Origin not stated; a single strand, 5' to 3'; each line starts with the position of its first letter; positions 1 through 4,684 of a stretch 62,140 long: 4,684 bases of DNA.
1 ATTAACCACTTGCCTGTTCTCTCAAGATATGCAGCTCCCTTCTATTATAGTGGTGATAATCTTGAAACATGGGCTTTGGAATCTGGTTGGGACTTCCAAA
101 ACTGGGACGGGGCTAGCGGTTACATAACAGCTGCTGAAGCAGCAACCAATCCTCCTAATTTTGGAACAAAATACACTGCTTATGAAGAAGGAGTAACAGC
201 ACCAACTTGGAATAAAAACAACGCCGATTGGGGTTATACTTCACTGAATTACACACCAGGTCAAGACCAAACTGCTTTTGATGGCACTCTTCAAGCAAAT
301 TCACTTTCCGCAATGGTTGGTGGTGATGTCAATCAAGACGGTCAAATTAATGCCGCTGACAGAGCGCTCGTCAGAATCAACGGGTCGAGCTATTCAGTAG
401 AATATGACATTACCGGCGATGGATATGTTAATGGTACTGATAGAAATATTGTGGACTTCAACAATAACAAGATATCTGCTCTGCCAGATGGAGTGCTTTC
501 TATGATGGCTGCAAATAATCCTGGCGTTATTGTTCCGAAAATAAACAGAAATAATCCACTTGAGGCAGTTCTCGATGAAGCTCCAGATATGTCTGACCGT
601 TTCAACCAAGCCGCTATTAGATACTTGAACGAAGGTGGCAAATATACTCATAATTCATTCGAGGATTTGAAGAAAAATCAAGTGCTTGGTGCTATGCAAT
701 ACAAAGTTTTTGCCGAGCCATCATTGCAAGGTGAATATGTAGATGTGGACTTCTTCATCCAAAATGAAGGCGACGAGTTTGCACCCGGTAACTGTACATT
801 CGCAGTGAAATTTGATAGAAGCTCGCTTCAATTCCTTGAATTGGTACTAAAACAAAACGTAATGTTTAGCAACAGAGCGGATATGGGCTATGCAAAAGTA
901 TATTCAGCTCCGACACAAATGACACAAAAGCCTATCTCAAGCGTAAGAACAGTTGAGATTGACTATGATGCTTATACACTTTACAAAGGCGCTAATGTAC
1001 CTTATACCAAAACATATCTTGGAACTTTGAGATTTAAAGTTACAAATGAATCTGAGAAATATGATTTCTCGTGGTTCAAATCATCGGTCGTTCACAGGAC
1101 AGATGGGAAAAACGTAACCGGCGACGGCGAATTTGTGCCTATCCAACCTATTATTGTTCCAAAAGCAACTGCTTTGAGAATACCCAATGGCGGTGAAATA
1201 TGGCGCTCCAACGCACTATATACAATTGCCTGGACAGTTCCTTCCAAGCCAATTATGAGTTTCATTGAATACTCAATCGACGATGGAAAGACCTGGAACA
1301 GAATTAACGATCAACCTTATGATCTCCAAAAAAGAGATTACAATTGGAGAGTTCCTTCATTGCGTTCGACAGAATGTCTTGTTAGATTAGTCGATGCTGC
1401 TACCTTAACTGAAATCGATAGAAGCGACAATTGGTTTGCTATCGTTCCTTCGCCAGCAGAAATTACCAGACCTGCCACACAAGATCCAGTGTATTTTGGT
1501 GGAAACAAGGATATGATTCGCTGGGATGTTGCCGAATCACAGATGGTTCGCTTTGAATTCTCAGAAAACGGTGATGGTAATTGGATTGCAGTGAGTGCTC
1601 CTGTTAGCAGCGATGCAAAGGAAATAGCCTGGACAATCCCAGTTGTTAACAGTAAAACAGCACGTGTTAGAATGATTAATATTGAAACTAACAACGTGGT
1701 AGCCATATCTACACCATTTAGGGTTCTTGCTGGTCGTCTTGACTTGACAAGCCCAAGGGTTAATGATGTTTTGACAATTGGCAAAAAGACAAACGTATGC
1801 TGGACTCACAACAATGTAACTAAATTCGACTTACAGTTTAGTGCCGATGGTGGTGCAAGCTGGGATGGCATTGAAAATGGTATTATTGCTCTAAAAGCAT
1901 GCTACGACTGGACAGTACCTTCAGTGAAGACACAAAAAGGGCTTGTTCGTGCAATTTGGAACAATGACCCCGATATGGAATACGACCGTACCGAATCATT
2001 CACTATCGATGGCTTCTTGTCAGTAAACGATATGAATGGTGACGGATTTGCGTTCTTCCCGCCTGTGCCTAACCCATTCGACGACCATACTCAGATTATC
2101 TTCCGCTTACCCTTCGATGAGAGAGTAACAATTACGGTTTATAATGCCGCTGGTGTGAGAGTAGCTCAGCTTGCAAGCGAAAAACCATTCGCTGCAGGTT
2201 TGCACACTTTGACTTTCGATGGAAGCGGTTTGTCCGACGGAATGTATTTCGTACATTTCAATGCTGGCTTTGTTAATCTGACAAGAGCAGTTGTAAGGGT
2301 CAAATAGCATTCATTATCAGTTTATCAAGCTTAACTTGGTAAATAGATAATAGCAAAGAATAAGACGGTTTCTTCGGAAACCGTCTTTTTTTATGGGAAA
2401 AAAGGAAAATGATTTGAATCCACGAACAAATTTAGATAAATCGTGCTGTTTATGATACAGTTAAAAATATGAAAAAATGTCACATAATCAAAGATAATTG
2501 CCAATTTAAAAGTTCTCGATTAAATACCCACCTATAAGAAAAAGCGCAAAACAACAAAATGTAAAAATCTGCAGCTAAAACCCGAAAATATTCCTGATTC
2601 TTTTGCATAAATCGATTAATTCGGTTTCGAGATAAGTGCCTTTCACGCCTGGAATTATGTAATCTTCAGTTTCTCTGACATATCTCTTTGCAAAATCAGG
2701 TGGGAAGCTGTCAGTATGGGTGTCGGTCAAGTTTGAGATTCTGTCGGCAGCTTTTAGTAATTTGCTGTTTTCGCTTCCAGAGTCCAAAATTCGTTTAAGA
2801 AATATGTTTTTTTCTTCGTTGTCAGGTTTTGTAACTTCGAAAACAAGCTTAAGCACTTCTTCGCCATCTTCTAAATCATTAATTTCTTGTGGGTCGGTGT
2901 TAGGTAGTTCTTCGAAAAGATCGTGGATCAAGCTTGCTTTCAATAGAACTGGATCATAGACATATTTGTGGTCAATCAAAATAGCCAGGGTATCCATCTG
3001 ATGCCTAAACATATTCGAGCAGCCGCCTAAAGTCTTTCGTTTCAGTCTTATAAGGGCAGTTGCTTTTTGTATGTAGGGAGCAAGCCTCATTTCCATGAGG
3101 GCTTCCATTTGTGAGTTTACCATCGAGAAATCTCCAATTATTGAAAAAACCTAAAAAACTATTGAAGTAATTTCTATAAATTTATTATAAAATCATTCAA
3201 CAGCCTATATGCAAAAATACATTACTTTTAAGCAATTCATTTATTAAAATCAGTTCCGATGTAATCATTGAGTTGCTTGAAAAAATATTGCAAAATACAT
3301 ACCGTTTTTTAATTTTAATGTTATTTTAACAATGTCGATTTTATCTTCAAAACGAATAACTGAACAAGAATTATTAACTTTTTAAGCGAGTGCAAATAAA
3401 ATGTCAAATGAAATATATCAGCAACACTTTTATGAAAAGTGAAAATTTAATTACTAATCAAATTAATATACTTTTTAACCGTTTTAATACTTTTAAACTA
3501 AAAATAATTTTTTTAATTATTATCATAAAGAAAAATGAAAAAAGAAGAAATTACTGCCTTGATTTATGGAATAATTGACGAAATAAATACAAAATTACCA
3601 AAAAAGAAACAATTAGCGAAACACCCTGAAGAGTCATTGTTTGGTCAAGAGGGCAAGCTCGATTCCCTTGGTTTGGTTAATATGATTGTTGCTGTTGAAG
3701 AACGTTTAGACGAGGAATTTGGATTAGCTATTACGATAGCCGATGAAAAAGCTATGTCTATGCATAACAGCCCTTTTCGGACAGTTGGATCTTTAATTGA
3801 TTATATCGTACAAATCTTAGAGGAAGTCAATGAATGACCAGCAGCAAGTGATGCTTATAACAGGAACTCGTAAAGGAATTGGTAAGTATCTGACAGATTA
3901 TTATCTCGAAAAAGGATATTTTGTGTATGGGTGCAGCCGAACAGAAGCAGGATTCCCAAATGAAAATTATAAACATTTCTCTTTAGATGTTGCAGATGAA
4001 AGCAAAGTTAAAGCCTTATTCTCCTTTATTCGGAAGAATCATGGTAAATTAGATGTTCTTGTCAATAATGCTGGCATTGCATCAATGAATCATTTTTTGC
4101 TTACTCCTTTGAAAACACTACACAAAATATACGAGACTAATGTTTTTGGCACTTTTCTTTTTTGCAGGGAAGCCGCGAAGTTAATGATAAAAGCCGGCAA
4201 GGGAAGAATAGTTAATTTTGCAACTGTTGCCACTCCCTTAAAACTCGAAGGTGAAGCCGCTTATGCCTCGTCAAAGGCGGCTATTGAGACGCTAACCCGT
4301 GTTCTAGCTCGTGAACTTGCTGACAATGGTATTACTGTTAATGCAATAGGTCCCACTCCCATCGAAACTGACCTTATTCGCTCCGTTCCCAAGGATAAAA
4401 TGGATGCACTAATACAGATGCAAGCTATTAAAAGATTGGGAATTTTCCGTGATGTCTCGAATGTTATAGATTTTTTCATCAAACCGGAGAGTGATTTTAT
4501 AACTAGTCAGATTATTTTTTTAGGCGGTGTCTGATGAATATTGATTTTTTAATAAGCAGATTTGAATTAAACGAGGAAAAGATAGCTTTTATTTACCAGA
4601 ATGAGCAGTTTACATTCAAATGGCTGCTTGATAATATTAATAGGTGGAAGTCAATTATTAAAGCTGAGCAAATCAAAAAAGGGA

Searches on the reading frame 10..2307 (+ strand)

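Call 12: search_protein_families(library=pfam, proteins=[window:10-2307:+], max_evalue=0.01)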
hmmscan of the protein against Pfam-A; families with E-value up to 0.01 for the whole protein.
window:10-2307:+ (765 aa): 6 families
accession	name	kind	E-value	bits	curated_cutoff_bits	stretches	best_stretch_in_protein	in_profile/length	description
PF18962.6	Por_Secre_tail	-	1.7e-06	28.6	27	1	687-754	3-66/75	Secretion system C-terminal sorting domain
PF00404.24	Dockerin_1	-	2.5e-05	24.8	22.9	1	105-148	2-52/57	Dockerin type I domain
PF21471.3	Reelin_subrepeat-B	-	0.00014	22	27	0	418-438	61-77/127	Reelin subrepeat B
PF17808.7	fn3_PAP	-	0.00054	20.5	33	0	327-358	69-100/118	Fn3-like domain from Purple Acid Phosphatase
PF03174.19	CHB_HEX_C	-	0.00069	19.9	23.6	0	419-441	37-59/76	Chitobiase/beta-hexosaminidase C-terminal domain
PF02012.26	BNR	-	0.0031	17.7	27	0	421-430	2-11/12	BNR/Asp-box repeat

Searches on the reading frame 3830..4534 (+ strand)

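Call 12: search_protein_families(library=pfam, proteins=[window:3830-4534:+], max_evalue=0.01)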
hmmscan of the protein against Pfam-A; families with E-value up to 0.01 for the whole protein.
window:3830-4534:+ (234 aa): 5 families
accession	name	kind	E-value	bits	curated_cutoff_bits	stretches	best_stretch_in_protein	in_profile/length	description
PF00106.31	adh_short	-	3.5e-46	157.6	26.6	1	6-189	1-193/195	short chain dehydrogenase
PF13561.12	adh_short_C2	-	5.4e-45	154.3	27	1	15-230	6-230/236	Enoyl-(Acyl carrier protein) reductase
PF01370.27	Epimerase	-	7.3e-08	32.6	20.9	1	8-179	1-179/240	NAD dependent epimerase/dehydratase family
PF16363.11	GDP_Man_Dehyd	-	5.9e-05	23.1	27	1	9-63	1-70/332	GDP-mannose 4,6 dehydratase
PF08659.16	KR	-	0.00034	21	22.6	1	47-161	55-165/180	KR domain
